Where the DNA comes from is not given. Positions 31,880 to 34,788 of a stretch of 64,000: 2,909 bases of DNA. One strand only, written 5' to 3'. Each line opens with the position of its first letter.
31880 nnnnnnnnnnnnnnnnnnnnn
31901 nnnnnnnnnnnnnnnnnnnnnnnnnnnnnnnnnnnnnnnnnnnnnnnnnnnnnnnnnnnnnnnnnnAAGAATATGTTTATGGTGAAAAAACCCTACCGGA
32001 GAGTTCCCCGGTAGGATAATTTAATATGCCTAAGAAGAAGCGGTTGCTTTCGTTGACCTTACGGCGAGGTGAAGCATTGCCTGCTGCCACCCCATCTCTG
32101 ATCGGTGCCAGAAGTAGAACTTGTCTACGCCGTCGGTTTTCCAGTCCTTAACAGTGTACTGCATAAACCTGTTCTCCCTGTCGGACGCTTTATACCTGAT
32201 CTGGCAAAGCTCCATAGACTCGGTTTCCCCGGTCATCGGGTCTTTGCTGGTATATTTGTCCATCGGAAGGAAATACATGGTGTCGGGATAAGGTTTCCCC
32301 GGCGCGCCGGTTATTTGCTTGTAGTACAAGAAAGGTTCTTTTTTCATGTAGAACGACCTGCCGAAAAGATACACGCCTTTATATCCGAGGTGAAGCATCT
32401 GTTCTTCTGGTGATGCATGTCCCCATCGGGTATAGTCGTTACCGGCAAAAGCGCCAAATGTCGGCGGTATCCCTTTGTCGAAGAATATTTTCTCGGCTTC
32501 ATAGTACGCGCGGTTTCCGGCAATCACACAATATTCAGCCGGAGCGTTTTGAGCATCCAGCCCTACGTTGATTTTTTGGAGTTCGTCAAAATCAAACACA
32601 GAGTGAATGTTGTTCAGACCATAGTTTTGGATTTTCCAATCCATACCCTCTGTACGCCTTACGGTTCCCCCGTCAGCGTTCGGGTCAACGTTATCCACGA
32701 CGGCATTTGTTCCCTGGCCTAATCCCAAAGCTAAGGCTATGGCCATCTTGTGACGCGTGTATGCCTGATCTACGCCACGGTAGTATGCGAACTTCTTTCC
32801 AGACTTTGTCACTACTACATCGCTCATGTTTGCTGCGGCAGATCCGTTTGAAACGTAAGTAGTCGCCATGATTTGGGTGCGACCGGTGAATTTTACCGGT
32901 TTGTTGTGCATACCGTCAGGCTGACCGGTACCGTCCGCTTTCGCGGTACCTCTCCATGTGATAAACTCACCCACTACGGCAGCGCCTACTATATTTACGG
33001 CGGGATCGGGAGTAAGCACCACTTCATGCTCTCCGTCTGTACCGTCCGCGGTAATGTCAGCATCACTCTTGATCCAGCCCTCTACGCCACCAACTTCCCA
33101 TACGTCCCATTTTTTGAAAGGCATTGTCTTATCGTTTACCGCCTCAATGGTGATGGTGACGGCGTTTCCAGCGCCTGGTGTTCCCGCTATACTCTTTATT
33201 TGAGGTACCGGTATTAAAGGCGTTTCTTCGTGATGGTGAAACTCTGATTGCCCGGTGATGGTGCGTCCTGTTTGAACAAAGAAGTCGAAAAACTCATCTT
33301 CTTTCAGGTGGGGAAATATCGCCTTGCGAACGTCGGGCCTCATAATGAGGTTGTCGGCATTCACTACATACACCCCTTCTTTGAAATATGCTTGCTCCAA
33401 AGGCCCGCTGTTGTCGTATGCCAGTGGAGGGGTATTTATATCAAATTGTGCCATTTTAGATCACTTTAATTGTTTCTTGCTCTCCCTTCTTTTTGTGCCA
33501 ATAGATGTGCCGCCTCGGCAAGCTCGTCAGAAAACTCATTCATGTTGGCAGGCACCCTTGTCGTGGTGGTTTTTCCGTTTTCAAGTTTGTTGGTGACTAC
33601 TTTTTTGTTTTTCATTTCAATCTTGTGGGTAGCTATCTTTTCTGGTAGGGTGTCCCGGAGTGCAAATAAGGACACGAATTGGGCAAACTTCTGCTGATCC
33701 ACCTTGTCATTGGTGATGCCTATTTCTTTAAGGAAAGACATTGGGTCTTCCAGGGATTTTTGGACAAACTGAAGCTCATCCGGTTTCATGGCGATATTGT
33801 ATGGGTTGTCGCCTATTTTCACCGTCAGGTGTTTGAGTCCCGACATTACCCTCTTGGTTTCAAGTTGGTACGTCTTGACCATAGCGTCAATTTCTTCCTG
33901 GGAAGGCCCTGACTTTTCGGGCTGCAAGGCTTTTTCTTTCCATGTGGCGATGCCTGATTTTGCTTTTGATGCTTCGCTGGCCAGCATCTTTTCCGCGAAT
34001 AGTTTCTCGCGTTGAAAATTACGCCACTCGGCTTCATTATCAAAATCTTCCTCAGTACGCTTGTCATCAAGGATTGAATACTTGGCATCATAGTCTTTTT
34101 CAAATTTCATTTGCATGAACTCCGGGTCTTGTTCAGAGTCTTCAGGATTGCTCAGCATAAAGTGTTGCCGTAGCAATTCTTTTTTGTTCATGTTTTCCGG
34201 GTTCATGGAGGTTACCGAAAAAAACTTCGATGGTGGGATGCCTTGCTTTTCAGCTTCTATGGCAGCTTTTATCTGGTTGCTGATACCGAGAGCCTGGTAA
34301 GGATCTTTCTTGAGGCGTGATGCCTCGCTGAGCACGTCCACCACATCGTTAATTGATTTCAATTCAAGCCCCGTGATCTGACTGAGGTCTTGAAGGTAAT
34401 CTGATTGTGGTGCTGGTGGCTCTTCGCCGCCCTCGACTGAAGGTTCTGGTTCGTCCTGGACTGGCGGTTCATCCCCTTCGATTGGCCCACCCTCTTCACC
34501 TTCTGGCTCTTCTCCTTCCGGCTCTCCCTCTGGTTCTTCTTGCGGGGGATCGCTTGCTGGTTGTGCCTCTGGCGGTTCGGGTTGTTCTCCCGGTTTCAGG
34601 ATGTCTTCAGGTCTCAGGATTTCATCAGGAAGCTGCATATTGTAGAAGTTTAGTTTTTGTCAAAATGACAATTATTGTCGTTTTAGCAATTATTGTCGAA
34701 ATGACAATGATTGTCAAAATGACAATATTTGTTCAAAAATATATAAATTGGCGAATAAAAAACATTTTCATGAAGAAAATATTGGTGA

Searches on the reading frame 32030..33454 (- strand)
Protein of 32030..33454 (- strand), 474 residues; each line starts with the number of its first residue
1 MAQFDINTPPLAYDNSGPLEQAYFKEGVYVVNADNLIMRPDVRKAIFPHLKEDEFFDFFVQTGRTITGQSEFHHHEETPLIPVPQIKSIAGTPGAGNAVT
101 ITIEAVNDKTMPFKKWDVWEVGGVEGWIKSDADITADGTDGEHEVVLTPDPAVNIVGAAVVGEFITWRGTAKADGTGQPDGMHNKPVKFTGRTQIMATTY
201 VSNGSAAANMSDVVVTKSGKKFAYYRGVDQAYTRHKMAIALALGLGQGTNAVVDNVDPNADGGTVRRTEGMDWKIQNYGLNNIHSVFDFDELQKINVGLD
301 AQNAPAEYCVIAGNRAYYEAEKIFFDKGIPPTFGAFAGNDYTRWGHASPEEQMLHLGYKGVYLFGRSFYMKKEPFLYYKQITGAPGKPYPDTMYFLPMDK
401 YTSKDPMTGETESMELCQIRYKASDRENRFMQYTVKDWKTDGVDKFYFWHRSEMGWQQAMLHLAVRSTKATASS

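Call 9: search_protein_families(library=pfam, proteins=[window:32030-33454:-], max_evalue=0.01)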
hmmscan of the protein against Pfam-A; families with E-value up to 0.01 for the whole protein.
window:32030-33454:- (474 aa): 0 families

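Call 12: search_protein_families(library=phrogs, proteins=[window:32030-33454:-], max_evalue=0.001)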
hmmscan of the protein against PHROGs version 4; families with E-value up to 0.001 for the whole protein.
window:32030-33454:- (474 aa): 1 family
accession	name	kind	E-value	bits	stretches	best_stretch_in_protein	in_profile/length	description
phrog_13704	-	head and packaging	5.2e-10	39.5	1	144-435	134-411/452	virion structural protein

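Call 17: find_related_loci(query=window:32030-33454:-, collection=viral_contigs, flank=6000)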
Query window:32030-33454:- (474 aa) in viral_contigs; peptide patterns used: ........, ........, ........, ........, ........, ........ (x = any residue, [..] = any of these).
1 stretches matched a pattern, but none encodes a relative of the query by tblastn (E <= 1e-3).

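Call 19: find_homologous_proteins(query=window:32030-33454:-, max_evalue=0.00001)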
Query window:32030-33454:- (474 aa): 28 proteins with E <= 0.00001 among 6784 candidates.
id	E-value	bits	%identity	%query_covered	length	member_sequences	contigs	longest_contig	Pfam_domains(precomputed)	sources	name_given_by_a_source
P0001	0.0e+0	1115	100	100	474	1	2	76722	-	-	-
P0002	2.2e-196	672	63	97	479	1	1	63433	-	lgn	-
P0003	1.4e-149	517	52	99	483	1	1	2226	-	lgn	-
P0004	9.9e-114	399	46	96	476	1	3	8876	-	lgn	-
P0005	4.6e-113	397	46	96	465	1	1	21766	-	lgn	-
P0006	2.0e-112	395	45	91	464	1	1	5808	-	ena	-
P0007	1.5e-111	392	45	95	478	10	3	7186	-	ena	-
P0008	3.2e-111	391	45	92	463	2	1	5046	-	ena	-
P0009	9.5e-111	389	46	95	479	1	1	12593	-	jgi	jgi:hypothetical protein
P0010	3.8e-110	387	45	92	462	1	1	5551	-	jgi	jgi:hypothetical protein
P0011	7.7e-110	386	44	93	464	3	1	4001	-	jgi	jgi:hypothetical protein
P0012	4.4e-109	384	45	96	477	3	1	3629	-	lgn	-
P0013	8.3e-109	383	45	96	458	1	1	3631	-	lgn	-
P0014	2.3e-107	378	45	96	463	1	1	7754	PF17236.9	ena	-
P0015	9.3e-107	376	44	92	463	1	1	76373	-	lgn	-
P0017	1.7e-106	375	45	92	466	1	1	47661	-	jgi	-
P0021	5.3e-105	370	45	92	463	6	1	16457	-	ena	-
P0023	2.3e-104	368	44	92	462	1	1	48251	-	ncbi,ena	-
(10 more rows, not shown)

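Call 20: find_encoding_contigs(protein=P0001, flank=10000, max_places=4)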
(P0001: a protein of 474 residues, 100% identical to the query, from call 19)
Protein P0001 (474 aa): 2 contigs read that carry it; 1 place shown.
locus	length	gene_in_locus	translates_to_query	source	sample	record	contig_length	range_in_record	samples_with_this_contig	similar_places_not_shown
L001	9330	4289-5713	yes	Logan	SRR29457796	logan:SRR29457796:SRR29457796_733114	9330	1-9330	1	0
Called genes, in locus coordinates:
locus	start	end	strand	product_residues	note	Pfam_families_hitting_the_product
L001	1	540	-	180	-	?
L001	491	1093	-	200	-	-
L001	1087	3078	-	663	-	PF13489:Methyltransf_23 (weak), PF13578:Methyltransf_24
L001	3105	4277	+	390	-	-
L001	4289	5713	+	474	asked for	-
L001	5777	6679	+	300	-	-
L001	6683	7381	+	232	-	-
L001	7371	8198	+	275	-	-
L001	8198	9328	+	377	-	?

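Call 21: find_encoding_contigs(protein=P0002, flank=10000, max_places=3)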
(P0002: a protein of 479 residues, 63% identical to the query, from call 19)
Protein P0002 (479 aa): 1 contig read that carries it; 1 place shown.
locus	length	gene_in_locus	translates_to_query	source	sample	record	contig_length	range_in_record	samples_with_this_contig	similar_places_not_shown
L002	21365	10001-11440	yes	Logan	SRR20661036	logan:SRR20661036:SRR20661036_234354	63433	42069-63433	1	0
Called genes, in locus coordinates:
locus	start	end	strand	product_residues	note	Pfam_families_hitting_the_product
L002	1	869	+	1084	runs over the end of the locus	PF25729:crAss_MUZ_C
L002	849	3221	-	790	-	-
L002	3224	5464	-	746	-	-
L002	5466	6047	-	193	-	-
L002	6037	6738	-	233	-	-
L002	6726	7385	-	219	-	PF11316:Rhamno_transf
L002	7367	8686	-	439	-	PF01755:Glyco_transf_25, PF13578:Methyltransf_24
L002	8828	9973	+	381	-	-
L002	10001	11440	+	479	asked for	-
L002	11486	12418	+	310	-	-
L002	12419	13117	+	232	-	-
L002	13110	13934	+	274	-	-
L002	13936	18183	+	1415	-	-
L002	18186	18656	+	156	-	-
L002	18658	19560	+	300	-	-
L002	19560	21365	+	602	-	?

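Call 22: find_encoding_contigs(protein=P0015, flank=10000, max_places=3)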
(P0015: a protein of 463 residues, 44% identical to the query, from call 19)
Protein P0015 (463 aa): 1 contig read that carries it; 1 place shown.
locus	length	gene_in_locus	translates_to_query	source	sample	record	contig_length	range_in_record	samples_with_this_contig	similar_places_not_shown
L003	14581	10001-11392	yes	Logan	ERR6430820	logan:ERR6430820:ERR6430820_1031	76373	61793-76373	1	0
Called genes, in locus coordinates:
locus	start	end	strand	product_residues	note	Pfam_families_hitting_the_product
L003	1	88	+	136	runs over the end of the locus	-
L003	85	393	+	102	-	-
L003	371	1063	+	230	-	-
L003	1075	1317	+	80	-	-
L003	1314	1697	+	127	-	-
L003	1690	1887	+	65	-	-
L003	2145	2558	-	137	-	-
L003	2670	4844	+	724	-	-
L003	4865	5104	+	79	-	-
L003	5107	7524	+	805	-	-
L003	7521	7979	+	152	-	-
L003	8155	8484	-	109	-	-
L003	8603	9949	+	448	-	-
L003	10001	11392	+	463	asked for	-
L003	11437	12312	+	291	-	-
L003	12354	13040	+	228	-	-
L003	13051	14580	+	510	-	?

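Call 42: find_encoding_contigs(protein=P0017, flank=8000, max_places=2)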
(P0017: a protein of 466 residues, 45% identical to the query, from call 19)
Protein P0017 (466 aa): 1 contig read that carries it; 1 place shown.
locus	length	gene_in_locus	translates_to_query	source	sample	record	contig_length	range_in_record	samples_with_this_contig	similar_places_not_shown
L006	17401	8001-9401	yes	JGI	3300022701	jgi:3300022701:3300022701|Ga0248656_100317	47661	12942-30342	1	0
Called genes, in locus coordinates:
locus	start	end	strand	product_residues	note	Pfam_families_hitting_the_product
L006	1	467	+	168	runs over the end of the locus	PF05869:Dam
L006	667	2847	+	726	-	-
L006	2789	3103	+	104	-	-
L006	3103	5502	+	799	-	-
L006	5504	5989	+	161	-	-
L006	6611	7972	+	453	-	-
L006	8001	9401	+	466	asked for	-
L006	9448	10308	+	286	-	-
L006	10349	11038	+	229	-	-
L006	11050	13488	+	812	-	-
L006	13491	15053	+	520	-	-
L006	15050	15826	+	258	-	-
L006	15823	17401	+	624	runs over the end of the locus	PF07602:DUF1565 (weak), PF22842:Pel9A-like_beta_helix (weak)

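Call 43: find_encoding_contigs(protein=P0023, flank=8000, max_places=2)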
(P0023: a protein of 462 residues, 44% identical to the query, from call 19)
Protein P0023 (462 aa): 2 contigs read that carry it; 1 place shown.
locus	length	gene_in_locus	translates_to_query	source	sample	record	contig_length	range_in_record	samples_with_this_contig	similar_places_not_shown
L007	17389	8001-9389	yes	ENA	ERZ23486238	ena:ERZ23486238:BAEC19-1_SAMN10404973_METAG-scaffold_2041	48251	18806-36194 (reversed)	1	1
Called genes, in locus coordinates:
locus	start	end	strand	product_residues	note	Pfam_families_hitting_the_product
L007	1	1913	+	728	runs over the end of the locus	-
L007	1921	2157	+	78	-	-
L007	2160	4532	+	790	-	-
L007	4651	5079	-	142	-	-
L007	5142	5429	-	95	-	-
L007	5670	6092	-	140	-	-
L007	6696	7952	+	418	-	-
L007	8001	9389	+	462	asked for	-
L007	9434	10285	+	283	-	-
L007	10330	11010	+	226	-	-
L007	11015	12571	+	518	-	PF01391:Collagen (faint)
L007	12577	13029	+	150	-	-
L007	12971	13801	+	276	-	-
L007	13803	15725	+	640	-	-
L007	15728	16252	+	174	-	-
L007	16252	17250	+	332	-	-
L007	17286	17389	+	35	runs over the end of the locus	-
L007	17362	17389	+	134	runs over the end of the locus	-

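Call 44: find_encoding_contigs(protein=P0005, flank=8000, max_places=2)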
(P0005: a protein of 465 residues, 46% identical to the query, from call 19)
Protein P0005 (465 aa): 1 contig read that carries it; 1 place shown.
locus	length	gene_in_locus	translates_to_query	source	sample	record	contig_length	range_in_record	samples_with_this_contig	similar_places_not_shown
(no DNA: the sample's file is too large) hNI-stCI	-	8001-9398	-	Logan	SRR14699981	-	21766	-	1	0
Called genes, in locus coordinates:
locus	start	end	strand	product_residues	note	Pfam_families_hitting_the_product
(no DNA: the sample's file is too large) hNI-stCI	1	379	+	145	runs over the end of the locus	-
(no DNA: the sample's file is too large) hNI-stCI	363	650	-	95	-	-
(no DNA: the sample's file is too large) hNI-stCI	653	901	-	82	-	-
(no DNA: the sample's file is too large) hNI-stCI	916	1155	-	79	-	-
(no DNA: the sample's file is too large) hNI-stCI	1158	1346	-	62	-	-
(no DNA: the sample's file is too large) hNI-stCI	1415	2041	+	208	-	-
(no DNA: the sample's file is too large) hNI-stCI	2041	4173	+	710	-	-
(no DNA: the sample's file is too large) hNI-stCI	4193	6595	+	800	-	-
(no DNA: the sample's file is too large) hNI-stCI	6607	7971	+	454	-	-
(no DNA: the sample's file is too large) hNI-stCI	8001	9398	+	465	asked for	-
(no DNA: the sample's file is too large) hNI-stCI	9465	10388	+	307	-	-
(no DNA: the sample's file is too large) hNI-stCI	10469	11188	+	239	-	-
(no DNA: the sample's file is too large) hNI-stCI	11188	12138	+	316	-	-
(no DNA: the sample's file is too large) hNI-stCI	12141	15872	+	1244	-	?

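Call 55: find_related_loci(query=A1, collection=viral_contigs, flank=4000)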
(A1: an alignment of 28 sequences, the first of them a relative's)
Query A1 (474 aa) in viral_contigs; peptide patterns used: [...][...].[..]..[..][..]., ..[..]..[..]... (x = any residue, [..] = any of these).
46 stretches matched a pattern, but none encodes a relative of the query by tblastn (E <= 1e-3).

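Call 56: find_related_loci(query=A1, collection=metagenome_contigs, flank=4000)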
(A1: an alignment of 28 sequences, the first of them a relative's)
Query A1 (474 aa) in metagenome_contigs; peptide patterns used: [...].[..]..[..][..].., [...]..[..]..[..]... (x = any residue, [..] = any of these).
215 stretches matched a pattern; 10 encode a relative of the query (tblastn E <= 1e-3); 10 distinct loci.
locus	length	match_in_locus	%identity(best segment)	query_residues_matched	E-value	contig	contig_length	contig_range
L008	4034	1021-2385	44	24-474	1e-116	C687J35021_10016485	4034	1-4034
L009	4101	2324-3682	45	11-465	2e-113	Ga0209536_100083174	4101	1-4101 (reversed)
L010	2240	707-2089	44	11-470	6e-117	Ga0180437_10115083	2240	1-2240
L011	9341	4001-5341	42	24-465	4e-102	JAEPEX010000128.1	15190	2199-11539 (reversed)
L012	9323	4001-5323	44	34-470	8e-107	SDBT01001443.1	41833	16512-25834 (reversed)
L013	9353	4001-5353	46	13-465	1e-116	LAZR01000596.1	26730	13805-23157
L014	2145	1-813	47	191-462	1e-65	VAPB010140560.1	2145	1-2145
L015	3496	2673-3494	45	24-295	2e-63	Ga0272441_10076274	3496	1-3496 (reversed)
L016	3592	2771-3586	45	7-272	4e-57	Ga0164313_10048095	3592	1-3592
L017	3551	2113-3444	30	17-466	8e-53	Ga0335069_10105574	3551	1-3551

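Call 70: search_protein_families(library=pfam, proteins=[L007:5670-6092:-, L007:5142-5429:-, L007:4651-5079:-, L003:8155-8484:-, L003:2145-2558:-, L006:5504-5989:+, L003:7521-7979:+], max_evalue=0.01)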
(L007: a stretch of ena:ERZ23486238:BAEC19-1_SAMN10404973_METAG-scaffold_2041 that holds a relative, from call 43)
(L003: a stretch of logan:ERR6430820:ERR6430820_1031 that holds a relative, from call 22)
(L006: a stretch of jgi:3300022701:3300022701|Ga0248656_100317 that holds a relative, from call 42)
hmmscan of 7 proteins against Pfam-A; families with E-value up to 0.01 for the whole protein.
L007:5670-6092:- (140 aa): 0 families

L007:5142-5429:- (95 aa): 1 family
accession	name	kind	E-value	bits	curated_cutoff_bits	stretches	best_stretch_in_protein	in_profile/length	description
PF17321.7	Vac17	-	0.00037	20.3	25.8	1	5-86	35-111/441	Vacuole-related protein 17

L007:4651-5079:- (142 aa): 0 families

L003:8155-8484:- (109 aa): 0 families

L003:2145-2558:- (137 aa): 0 families

L006:5504-5989:+ (161 aa): 1 family
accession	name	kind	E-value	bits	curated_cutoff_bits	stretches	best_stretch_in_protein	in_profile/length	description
PF10923.14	BrxC_BrxD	-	0.006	16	22.2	1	55-123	308-372/414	BREX system ATP-binding protein BrxC/D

L003:7521-7979:+ (152 aa): 0 families

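Call 72: search_dna_similar(query=window:32030-33454:-, collection=phages, mode=protein, max_rows=25, max_evalue=0.00001)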
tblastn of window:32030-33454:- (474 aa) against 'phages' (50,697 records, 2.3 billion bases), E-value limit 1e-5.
No match.

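Call 86: find_related_loci(query=A1, collection=genome_contigs, flank=5000)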
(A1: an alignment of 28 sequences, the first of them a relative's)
Query A1 (474 aa) in genome_contigs; peptide patterns used: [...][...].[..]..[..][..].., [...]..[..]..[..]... (x = any residue, [..] = any of these).
75 stretches matched a pattern, but none encodes a relative of the query by tblastn (E <= 1e-3).

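Call 93: find_encoding_contigs(protein=P0021, flank=6000, max_places=2)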
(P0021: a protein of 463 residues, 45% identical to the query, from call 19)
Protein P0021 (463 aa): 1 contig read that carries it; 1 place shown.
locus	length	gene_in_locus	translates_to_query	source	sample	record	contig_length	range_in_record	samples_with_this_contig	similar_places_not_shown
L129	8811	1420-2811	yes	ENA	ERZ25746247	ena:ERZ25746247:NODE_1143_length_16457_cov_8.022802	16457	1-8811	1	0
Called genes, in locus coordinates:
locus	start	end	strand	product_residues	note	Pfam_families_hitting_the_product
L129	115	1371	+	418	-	-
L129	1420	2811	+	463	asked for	-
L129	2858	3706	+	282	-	-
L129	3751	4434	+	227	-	-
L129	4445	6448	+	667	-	-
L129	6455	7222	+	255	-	-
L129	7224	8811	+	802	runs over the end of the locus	-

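Call 94: find_encoding_contigs(protein=P0009, flank=6000, max_places=2)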
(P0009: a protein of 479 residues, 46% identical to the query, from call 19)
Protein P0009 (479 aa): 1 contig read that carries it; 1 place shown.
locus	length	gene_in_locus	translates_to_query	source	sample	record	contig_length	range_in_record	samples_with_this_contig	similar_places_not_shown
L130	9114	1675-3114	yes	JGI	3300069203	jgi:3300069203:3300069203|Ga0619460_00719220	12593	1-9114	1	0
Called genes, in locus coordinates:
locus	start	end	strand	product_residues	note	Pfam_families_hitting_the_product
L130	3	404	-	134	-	?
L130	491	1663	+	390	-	-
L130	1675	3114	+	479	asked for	-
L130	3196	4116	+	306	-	-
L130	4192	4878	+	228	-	-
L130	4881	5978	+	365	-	-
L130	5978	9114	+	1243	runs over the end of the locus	-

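Call 108: search_solved_structures(query=A1, max_evalue=1)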
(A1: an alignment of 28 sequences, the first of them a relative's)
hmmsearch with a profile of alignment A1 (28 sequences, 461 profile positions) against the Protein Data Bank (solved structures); distinct sequences matched with E-value up to 1: 1.
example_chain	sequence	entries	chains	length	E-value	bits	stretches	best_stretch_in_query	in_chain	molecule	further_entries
9in6_M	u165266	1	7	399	2.1e-10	43.1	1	52-226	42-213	major capsid of VP1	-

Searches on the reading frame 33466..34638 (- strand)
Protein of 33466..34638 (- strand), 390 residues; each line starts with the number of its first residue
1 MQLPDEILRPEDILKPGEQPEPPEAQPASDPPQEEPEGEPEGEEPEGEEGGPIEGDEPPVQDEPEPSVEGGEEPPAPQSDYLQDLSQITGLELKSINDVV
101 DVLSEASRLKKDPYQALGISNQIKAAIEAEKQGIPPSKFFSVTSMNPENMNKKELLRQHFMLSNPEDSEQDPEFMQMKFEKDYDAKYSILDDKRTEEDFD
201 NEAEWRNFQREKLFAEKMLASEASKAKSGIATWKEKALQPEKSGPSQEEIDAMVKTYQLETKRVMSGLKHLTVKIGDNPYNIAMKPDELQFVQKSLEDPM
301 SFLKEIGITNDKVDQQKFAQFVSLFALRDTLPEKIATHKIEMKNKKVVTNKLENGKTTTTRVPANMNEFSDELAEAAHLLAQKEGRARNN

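Call 9: search_protein_families(library=pfam, proteins=[window:33466-34638:-], max_evalue=0.01)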
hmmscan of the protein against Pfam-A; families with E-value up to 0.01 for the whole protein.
window:33466-34638:- (390 aa): 0 families

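Call 12: search_protein_families(library=phrogs, proteins=[window:33466-34638:-], max_evalue=0.001)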
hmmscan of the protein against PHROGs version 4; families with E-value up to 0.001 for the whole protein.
window:33466-34638:- (390 aa): 0 families

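Call 107: search_solved_structures(query=window:33466-34638:-, max_evalue=1)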
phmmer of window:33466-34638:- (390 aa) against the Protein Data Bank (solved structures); distinct sequences matched with E-value up to 1: 0.
